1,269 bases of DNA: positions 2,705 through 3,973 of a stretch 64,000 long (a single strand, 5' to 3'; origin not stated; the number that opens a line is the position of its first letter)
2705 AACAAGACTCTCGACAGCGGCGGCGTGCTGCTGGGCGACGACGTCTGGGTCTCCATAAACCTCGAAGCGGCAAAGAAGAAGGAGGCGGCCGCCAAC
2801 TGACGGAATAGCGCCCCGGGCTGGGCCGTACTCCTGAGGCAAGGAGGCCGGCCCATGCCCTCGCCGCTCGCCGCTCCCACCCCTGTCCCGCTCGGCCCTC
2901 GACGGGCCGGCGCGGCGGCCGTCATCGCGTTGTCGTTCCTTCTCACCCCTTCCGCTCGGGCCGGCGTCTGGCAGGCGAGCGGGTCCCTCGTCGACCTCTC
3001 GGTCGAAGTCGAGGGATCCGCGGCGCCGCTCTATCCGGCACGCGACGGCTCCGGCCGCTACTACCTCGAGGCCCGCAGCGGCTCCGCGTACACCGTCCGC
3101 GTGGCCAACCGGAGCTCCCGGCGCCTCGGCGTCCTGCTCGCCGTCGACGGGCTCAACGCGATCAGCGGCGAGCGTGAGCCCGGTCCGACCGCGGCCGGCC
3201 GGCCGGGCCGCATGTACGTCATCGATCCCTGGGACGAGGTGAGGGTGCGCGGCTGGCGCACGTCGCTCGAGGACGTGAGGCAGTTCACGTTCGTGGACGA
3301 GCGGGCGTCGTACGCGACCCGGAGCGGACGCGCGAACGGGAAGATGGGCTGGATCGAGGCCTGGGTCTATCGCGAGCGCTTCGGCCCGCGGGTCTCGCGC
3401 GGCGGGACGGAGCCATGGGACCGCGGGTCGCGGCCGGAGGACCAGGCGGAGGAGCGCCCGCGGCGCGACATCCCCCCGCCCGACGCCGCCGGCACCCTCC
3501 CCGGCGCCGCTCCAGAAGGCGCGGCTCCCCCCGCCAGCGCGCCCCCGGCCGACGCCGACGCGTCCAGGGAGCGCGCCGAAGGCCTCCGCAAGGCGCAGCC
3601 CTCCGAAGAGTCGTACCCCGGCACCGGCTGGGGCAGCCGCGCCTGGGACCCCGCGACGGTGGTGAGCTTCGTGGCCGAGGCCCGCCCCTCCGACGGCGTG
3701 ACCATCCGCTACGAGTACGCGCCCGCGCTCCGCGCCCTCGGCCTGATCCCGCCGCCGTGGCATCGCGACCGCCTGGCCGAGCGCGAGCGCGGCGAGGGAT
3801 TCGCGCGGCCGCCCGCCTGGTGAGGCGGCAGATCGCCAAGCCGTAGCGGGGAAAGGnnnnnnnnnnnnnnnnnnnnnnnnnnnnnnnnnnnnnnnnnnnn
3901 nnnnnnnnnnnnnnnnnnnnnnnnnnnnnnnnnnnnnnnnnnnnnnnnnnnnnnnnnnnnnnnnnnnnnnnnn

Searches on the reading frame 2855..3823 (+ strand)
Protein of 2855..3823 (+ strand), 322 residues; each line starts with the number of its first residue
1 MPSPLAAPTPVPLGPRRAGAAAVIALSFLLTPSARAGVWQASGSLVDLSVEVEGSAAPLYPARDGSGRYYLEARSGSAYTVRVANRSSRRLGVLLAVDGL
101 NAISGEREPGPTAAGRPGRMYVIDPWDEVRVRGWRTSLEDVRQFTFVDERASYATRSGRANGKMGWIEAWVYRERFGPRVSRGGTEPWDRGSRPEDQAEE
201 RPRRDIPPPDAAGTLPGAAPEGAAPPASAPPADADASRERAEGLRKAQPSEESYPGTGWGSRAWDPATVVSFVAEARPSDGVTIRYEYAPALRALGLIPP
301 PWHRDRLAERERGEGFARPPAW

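Call 31: search_protein_families(library=pfam, proteins=[window:2855-3823:+], max_evalue=0.01)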
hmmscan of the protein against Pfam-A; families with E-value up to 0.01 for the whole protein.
window:2855-3823:+ (322 aa): 0 families

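Call 35: search_protein_families(library=padloc, proteins=[window:2855-3823:+], max_evalue=0.01)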
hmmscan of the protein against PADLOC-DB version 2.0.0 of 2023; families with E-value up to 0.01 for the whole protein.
window:2855-3823:+ (322 aa): 0 families
